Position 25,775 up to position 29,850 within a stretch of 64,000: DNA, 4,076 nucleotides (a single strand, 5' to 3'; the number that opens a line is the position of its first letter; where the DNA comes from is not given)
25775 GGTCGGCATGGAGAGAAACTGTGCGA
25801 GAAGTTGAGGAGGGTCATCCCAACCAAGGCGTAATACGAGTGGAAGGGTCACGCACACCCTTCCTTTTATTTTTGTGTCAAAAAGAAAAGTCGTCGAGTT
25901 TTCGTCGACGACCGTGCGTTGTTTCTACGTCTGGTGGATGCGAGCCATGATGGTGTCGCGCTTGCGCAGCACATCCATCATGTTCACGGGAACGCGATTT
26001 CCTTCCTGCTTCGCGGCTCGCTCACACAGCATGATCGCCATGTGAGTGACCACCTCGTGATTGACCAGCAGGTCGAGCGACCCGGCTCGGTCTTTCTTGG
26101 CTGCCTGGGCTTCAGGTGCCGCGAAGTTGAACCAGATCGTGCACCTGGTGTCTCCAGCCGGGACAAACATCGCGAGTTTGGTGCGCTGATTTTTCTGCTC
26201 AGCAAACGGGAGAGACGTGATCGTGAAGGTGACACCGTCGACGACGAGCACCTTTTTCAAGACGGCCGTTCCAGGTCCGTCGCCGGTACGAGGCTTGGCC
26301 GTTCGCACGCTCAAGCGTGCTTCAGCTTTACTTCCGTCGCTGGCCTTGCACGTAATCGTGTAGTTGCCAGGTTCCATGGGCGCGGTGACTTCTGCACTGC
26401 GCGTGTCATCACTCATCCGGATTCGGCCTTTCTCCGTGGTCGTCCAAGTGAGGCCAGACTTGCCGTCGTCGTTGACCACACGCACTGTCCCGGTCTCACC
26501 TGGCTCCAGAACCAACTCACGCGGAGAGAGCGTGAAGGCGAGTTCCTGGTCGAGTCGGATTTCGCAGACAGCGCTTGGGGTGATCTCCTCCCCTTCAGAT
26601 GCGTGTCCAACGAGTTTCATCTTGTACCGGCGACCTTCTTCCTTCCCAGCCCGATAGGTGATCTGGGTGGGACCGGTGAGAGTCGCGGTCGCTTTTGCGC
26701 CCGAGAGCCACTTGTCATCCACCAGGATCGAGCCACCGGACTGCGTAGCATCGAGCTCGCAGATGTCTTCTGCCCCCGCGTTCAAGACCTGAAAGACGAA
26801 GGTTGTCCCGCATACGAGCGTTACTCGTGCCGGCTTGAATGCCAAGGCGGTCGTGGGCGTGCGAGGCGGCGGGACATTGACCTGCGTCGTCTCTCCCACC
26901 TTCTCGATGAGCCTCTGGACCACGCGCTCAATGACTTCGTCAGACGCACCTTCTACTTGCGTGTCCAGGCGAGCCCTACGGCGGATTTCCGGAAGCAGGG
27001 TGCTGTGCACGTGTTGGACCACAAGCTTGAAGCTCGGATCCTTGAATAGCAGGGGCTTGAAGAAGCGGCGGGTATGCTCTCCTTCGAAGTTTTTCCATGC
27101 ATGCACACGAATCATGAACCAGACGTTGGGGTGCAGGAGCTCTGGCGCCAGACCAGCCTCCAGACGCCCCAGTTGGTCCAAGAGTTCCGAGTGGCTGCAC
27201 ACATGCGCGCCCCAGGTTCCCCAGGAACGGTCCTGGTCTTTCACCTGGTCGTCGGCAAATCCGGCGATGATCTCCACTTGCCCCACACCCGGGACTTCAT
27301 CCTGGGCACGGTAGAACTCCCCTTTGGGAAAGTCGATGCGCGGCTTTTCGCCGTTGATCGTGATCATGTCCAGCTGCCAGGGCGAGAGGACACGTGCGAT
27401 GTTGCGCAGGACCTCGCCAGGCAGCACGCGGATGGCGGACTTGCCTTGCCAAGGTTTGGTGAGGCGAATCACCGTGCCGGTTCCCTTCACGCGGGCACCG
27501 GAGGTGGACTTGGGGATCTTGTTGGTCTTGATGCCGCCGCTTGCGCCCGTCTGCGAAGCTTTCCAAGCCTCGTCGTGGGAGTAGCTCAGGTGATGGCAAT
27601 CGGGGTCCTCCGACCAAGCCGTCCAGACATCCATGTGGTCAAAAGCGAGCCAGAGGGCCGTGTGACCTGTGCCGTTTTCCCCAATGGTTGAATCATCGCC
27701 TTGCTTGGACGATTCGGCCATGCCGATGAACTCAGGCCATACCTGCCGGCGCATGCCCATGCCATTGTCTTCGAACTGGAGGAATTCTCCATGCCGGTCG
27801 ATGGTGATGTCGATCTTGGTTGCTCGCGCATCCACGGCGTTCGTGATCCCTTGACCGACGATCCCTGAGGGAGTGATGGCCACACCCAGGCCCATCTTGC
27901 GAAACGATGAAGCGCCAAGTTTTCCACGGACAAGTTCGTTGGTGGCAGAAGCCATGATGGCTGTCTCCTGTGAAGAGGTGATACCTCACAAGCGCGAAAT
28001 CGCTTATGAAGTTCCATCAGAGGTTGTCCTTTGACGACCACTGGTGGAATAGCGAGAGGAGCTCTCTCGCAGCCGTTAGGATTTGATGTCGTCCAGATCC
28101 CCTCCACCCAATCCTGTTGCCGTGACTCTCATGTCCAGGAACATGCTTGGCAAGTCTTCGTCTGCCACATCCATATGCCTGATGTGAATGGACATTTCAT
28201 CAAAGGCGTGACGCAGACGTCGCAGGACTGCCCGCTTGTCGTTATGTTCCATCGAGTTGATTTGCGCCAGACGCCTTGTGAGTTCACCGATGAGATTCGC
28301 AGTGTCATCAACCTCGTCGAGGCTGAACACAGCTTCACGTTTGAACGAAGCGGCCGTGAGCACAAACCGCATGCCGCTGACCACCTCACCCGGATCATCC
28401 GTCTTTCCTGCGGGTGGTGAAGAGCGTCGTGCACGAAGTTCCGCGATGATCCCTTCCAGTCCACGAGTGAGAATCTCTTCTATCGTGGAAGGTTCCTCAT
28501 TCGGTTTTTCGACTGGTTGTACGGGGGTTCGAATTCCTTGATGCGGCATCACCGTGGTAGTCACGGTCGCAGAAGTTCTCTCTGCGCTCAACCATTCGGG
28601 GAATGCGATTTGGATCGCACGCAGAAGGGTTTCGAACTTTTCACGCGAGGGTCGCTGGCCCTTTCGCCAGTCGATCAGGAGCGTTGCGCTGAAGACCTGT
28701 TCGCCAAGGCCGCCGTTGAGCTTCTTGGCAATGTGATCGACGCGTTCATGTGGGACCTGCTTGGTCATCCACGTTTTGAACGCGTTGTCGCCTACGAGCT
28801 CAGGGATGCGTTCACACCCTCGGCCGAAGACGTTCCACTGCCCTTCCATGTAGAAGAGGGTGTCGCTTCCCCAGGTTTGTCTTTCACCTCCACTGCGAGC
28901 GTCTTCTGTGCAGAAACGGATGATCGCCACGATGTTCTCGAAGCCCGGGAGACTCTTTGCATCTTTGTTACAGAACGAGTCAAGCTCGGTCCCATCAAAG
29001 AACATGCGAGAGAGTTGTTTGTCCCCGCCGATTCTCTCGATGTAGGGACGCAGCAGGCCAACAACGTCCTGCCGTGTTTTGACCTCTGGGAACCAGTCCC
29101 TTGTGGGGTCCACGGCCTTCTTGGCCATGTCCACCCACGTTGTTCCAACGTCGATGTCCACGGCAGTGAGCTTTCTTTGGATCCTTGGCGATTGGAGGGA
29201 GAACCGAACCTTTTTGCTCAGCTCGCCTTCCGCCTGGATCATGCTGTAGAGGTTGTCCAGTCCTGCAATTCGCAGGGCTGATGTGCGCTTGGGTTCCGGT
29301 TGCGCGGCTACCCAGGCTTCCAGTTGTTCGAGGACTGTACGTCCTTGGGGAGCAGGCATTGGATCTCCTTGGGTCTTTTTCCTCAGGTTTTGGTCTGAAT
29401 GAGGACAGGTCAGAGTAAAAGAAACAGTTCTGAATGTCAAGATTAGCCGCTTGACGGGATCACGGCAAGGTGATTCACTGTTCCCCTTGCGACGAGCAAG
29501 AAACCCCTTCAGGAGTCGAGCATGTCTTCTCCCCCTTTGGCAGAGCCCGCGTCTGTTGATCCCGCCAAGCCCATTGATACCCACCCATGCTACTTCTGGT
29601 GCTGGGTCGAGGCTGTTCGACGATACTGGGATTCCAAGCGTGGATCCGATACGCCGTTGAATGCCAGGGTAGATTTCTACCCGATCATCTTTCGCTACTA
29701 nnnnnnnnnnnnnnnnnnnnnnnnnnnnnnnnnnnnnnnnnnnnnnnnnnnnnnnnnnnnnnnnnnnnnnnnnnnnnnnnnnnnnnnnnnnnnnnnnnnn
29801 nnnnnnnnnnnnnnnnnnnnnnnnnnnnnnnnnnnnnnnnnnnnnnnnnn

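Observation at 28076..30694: Divergent gene pair next to the GHKL ATPase sharing a 160-nt control region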

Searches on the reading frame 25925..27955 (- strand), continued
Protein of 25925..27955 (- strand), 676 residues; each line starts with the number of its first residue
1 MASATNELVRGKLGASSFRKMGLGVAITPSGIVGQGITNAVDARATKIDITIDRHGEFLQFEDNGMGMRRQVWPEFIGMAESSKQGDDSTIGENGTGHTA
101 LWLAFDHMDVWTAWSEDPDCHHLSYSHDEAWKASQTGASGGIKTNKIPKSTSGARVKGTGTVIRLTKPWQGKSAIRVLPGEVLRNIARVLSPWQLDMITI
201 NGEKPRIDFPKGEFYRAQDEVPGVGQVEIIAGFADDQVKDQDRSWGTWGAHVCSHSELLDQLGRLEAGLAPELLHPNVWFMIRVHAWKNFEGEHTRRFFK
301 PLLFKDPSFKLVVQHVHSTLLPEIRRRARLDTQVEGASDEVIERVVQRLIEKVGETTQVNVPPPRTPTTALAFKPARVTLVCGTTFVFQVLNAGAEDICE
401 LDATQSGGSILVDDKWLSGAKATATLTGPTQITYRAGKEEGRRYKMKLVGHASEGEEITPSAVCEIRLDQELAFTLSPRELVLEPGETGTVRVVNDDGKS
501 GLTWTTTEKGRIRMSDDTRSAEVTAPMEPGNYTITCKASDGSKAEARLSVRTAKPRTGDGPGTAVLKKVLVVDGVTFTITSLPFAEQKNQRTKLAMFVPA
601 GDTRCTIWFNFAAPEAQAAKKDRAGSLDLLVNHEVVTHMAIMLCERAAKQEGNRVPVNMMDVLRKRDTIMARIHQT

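Call 110: list_cluster_members(proteins=[P0001, P0010, P0003, window:25925-27955:-, window:24224-25834:+, window:30769-32745:-, window:18651-20048:-])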
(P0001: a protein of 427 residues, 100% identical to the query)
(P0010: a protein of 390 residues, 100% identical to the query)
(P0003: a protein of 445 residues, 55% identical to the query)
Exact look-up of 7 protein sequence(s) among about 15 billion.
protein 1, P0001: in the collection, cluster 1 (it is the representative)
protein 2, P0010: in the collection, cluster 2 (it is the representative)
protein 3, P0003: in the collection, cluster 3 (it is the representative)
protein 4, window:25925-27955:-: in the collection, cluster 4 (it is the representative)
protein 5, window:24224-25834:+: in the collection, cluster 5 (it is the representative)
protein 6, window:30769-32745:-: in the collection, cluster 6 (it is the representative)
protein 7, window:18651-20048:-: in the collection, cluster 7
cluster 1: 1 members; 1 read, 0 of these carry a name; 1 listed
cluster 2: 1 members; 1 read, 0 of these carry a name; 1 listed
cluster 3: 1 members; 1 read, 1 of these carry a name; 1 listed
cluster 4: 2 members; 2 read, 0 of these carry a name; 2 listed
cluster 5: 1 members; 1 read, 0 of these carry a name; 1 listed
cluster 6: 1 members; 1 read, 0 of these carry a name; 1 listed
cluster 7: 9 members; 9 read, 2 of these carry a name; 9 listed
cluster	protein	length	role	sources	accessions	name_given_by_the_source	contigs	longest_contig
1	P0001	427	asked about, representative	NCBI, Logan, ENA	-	-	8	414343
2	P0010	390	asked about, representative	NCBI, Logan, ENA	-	-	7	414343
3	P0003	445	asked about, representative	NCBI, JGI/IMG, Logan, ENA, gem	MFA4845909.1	MAG: hypothetical protein WC654_05100 [Patescibacteria group bacterium]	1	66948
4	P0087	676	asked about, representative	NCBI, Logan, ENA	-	-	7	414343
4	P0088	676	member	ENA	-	-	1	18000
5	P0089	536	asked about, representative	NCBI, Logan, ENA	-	-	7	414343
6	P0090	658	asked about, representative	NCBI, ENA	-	-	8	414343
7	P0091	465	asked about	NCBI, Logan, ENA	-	-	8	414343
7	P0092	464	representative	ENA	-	-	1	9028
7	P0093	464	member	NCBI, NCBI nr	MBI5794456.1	chromosomal replication initiator protein DnaA [Candidatus Uhrbacteria bacterium]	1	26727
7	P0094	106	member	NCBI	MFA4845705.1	MAG: helix-turn-helix domain-containing protein, partial [Patescibacteria group bacterium]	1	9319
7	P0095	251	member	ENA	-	-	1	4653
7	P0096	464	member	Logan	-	-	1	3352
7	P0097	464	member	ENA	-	-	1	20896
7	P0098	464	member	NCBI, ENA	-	-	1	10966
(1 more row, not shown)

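Call 114: search_protein_families(library=padloc, proteins=[L016:8952-10004:+, L016:10001-11953:+, L016:12104-14134:-, L016:14363-16228:+, L016:16784-19894:+, L016:20244-20912:+, L017:171-1064:+, L017:1091-3037:+, L017:3078-4595:-, L015:5426-6904:+], max_evalue=0.01)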
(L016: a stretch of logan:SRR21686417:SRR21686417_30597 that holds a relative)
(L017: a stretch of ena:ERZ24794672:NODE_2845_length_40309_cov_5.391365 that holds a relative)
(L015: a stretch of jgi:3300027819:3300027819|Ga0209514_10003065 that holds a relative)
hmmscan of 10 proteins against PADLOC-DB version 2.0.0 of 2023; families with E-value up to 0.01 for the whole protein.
L016:8952-10004:+ (350 aa): 1 family
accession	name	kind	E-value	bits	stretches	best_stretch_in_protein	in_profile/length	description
PDLC03951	RmrA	-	0.0067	13.4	0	14-63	11-60/400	-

L016:10001-11953:+ (650 aa): 1 family
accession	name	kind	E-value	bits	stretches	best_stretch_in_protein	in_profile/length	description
PDLC03968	TmtA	-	0.0086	11.7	0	49-119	85-157/1486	-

L016:12104-14134:- (676 aa): 0 families

L016:14363-16228:+ (621 aa): 0 families

L016:16784-19894:+ (1036 aa): 4 families
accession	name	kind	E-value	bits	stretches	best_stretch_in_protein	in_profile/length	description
PDLC02852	DpdE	-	0.0019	14.2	1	233-389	489-642/905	DpdE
PDLC02623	DrmD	-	0.0021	13.8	0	250-282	145-177/1040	DrmD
PDLC02848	DpdE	-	0.0063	12.5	1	244-391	393-536/856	DpdE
PDLC04556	PDC-M27C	-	0.0074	12.6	0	311-371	183-248/892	-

L016:20244-20912:+ (222 aa): 0 families

L017:171-1064:+ (297 aa): 0 families

L017:1091-3037:+ (648 aa): 1 family
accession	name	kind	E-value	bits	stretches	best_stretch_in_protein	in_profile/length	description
PDLC03970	TmtA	-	0.0078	12.1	0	43-108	72-136/1552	-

L017:3078-4595:- (505 aa): 1 family
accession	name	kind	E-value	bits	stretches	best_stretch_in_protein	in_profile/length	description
PDLC03737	oMTase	-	0.0047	13.1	1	63-158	481-578/912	orphan methyltransferase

L015:5426-6904:+ (492 aa): 0 families
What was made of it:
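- Closest known: Tiamat. Different: Where match extents were listed (L016, L017), hits cover only about 70 residues of ~1500-position profiles, which is the shared GHKL core (call 114).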

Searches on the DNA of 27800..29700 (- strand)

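Call 98: search_rna_families(source=window, start=27800, end=29700, threshold=evalue, max_evalue=1)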
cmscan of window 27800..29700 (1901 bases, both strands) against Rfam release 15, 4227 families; matches with E-value up to 1: 0.
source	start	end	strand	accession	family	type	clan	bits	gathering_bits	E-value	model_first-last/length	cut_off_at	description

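Call 106: build_rna_model(alignment_id=A13, structure=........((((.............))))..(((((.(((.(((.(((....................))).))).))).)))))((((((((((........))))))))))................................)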
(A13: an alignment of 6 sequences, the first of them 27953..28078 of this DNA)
Model R1 built from alignment A13 (6 sequences, 145 columns); structure: as given.
model positions 124; base pairs 28; branch points 2; effective number of sequences 2.18; information 0.59 bits per position. Calibrated on 0.2 Mb of random sequence (short: E-values are rough).
structure used (alignment columns):
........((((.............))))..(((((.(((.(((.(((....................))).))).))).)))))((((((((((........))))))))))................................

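Call 107: search_with_rna_model(model_id=R1, sources=[window, L006, L008, L009, L011, L012, L013, L014, L015, L016, L017], max_evalue=1)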
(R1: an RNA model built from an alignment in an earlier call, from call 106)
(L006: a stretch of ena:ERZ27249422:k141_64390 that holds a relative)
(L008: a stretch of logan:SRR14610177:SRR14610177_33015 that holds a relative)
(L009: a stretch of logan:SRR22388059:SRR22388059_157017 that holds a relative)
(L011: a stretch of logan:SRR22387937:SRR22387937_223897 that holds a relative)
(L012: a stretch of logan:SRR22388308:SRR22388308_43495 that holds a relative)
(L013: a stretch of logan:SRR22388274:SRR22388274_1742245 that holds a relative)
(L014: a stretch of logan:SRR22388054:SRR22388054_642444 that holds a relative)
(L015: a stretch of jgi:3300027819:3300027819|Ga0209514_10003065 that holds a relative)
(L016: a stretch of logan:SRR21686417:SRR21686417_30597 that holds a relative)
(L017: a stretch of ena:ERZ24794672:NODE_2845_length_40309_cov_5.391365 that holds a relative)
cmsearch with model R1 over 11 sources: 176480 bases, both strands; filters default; matches with E-value up to 1: 11.
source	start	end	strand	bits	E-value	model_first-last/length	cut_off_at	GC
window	27953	28078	-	117.9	1.9e-36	1-124/124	no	0.52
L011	4805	4930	+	117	3.8e-36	1-124/124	no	0.53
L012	2438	2555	+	105.9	1.9e-32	1-124/124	no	0.52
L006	11336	11479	+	103.4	1.3e-31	1-124/124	no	0.55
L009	2616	2736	+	100.6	1.1e-30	1-124/124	no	0.6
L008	11602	11721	+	86.1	7.5e-26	1-124/124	no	0.47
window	27986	28099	+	29.4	5.5e-07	1-124/124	no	0.51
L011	4786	4899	-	28.9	7.6e-07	1-124/124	no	0.51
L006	11317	11445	-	25.9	7.4e-06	1-124/124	no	0.55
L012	2466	2504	-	25.1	1.4e-05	29-68/124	no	0.41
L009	2643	2682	-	23.4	5.1e-05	29-68/124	no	0.55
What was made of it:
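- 27984..28070 (-): Structured intercistronic RNA between gene 5 and the GHKL gene, with three hairpins: P1 28070-28052, P2 28049-28012, P3 28011-27984. The covariance model scores 118 bits on the sense strand and 29 on the antisense, with no other copy in the window (call 107).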
